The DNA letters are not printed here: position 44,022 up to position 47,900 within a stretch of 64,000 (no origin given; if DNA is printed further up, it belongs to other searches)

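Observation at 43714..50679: tRNA-Leu-flanked block encoding T9SS cargo and partners (C25 gingipain-like protease, PorV-like OMP, Ig-like lipoprotein), candidate accessory island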

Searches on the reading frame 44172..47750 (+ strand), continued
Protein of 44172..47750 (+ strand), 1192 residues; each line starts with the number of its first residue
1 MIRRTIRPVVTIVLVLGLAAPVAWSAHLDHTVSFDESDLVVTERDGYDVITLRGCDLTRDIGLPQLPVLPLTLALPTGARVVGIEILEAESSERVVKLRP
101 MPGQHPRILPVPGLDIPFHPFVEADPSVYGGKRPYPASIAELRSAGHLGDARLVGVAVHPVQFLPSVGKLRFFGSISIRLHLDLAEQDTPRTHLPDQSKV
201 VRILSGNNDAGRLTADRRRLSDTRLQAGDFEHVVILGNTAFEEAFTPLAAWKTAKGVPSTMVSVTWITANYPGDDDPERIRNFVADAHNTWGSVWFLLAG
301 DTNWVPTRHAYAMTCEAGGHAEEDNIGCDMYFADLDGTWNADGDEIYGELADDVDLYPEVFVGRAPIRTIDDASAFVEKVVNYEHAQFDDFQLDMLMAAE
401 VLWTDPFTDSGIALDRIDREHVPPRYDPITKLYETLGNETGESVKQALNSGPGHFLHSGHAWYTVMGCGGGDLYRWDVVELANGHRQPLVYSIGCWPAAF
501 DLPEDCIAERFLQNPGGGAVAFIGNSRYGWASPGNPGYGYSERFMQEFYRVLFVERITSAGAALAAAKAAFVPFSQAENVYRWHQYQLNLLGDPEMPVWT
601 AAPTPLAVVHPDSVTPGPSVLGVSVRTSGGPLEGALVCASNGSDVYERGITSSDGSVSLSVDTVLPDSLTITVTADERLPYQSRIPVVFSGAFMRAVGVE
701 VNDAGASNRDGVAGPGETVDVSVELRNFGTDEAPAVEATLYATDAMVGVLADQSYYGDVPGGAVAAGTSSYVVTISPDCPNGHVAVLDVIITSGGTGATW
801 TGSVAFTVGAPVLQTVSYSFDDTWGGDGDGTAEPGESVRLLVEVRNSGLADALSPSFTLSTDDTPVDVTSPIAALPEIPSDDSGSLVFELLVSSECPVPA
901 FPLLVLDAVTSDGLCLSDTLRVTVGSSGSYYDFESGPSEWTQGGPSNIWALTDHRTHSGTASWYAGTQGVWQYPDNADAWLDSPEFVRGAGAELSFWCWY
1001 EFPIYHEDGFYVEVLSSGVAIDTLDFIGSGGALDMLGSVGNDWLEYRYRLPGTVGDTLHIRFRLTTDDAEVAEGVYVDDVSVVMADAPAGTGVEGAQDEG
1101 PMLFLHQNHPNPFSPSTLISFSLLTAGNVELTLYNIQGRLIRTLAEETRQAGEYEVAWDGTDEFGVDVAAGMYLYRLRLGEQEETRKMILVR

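Call 15: search_solved_structures(query=A1, max_evalue=0.01, show_alignments=2)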
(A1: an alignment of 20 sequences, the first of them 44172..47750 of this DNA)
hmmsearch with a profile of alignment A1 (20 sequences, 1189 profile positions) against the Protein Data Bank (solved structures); distinct sequences matched with E-value up to 0.01: 9.
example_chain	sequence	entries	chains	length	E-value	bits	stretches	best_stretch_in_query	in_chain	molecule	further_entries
4ief_B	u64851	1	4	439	2.2e-23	85.3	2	343-531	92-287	Gingipain R2 Mature Domain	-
1cvr_A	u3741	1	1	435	7.2e-22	80.3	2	343-522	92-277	GINGIPAIN R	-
5mun_A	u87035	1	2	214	1.6e-10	42.7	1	22-189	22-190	Lys-gingipain W83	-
4rbm_A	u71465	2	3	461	4e-09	38.1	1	232-685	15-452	Lys-gingipain W83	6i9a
4tkx_L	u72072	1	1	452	5.7e-09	37.5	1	232-685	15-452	Lys-gingipain W83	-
4ief_A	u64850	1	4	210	1.6e-07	32.7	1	25-192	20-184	Gingipain R2 Pro-Domain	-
6za2_A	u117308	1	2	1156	5.6e-05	24.3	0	1107-1188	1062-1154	Por secretion system protein porU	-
4yu5_A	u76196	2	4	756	0.0027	18.8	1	972-1091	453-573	Immune inhibitor A, metalloprotease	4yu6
7eh9_A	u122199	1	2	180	0.0073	17.3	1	1112-1176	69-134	Basal-body rod modification protein FlgD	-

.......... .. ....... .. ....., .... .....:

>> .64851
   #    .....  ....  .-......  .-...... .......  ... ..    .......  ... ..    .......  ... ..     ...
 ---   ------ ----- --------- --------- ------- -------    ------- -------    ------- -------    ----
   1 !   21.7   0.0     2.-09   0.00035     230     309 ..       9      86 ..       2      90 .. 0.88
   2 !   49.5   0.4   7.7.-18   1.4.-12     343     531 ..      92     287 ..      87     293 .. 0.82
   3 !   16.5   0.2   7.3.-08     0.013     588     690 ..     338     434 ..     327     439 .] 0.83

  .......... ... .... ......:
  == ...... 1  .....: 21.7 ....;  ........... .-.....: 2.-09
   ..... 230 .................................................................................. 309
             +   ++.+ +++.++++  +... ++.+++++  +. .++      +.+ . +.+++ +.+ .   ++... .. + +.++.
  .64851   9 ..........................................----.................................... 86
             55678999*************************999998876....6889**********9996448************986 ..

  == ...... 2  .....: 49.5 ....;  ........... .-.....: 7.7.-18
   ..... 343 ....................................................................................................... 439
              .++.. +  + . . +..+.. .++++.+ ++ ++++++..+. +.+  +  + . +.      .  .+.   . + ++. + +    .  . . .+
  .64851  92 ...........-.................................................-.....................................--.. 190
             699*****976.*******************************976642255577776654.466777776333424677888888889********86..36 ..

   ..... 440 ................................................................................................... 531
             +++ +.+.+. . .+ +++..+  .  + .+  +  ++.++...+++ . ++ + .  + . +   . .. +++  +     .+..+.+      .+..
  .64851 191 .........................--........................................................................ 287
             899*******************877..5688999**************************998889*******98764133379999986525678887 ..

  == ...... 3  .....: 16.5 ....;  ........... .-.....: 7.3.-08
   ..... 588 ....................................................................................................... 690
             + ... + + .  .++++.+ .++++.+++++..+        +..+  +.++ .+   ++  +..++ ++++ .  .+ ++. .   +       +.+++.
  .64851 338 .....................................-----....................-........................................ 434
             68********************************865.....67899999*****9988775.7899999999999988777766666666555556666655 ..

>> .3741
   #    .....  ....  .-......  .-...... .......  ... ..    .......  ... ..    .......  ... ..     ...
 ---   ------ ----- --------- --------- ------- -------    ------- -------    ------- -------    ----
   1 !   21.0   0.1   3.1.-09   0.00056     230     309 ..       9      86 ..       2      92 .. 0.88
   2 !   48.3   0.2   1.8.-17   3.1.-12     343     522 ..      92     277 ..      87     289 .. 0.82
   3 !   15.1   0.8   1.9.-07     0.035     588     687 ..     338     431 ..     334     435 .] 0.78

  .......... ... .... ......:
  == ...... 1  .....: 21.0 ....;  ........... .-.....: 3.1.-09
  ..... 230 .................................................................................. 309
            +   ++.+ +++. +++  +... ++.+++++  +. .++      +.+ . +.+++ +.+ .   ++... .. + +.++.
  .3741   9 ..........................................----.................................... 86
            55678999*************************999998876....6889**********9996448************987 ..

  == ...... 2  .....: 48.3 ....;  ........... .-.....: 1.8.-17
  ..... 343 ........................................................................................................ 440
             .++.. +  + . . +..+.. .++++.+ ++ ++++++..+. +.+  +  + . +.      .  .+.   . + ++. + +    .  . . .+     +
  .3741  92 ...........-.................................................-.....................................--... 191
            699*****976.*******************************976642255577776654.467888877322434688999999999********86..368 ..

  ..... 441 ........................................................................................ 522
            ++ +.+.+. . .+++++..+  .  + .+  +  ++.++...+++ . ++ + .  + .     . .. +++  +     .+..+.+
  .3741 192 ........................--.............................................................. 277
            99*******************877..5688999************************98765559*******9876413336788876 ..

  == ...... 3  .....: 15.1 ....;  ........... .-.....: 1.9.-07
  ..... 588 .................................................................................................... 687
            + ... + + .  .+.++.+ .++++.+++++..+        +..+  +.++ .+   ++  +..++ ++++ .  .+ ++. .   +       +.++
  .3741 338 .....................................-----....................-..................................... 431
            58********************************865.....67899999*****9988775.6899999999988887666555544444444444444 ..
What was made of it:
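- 44172..47750 (+): C25-family cysteine peptidase precursor, 1192 aa. Domains: signal peptide aa 1-26; gingipain-type prodomain aa 40-183; catalytic domain aa 234-597; Ig-like aa 603-685; two CARDB-like sandwiches aa ~691-925; MAM / choice-of-anchor J aa 936-1082; T9SS type A CTD aa 1110-1192. Family profile versus PDB: RgpB 85 bits, Kgp prodomain 43 bits, PorU matched through the CTD only (call 15).
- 45549..45551 (+): Codon of catalytic His460. Aligned to RgpB His211 (call 15 alignment).
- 45654..45656 (+): Codon of catalytic Cys495. Aligned to RgpB Cys244 (call 15 alignment).
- On Peptidase family C25 (gingipain type): They align to RgpB His211 and Cys244 (call 15). The profile hits the Kgp prodomain 5mun at 1.6e-10 and the RgpB prodomain 4ief_A at 1.6e-7 (call 15).
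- On PorU (T9SS sortase, NF033707): PDB PorU 6za2 is matched only at its CTD, at 24 bits (call 15).
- Closest known: porU-porV gene pair / T9SS attachment complex of Bacteroidota. Different: The N-terminal architecture is gingipain-like, not PorU-like (call 15).
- It hits the Kgp and RgpB prodomains, but hits PorU (6za2) through the CTD only (call 15). The family profile does not find the PorU catalytic domain in the PDB, but finds gingipains and their prodomains (call 15).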

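Call 21: find_encoding_contigs(protein=P0001, flank=10000, max_places=2)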
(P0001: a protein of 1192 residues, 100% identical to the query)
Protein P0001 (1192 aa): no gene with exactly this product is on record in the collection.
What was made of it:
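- On Type IX secretion system (whole system present in this organism): The rest of the genome was not accessible, and the contig is not on record in the context index (call 21).
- Tried and rejected: Look-up of the window's own contig for gene context failed because it is not on record (call 21).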

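Call 22: find_encoding_contigs(protein=P0071, flank=10000, max_places=2)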
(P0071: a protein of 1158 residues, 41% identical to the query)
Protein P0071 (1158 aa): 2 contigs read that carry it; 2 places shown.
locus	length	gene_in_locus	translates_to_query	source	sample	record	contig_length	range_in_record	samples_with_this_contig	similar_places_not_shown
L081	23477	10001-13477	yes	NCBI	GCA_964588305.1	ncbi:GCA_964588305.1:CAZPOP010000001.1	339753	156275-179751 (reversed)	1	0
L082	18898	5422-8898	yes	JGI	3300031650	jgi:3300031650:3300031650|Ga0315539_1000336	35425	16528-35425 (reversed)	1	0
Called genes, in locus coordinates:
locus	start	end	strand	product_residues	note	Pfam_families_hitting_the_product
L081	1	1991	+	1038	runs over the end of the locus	PF00931:NB-ARC (weak), PF13181:TPR_8 (faint), PF07719:TPR_2 (faint), PF13428:TPR_14 (faint), PF14559:TPR_19 (faint), PF17874:TPR_MalT, PF00515:TPR_1 (faint), PF13424:TPR_12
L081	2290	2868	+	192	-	PF03190:Thioredox_DsbH, PF00085:Thioredoxin (weak), PF13098:Thioredoxin_2, PF13899:Thioredoxin_7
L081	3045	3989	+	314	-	-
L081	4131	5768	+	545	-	PF13145:Rotamase_2, PF00639:Rotamase, PF13616:Rotamase_3, PF13145:Rotamase_2, PF00639:Rotamase, PF13616:Rotamase_3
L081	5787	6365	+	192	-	-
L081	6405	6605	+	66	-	PF00313:CSD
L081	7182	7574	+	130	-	-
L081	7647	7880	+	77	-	PF09954:DUF2188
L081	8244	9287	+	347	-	PF00155:Aminotran_1_2 (weak), PF01212:Beta_elim_lyase, PF00202:Aminotran_3 (faint), PF01041:DegT_DnrJ_EryC1 (faint), PF00266:Aminotran_5 (faint)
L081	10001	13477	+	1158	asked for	PF08126:Propeptide_C25, PF01364:Peptidase_C25, PF00404:Dockerin_1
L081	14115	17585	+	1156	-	PF08126:Propeptide_C25, PF01364:Peptidase_C25, PF00404:Dockerin_1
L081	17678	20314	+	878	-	PF05547:Peptidase_M6, PF00404:Dockerin_1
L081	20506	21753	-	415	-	PF00180:Iso_dh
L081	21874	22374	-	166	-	PF06434:Aconitase_2_N (weak), PF00694:Aconitase_C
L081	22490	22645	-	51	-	PF07927:HicA_toxin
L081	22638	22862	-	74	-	PF21748:UPF0150 (weak), PF15919:HicB_lk_antitox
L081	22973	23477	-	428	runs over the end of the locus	PF00330:Aconitase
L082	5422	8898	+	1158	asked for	PF08126:Propeptide_C25, PF01364:Peptidase_C25, PF00404:Dockerin_1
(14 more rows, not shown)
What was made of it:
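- Homologs in other phyla occur as tandem paralogs with dockerin tails instead of the CTD, next to an M6 peptidase (call 22). They occur as tandem paralogs with dockerin tails (call 22).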
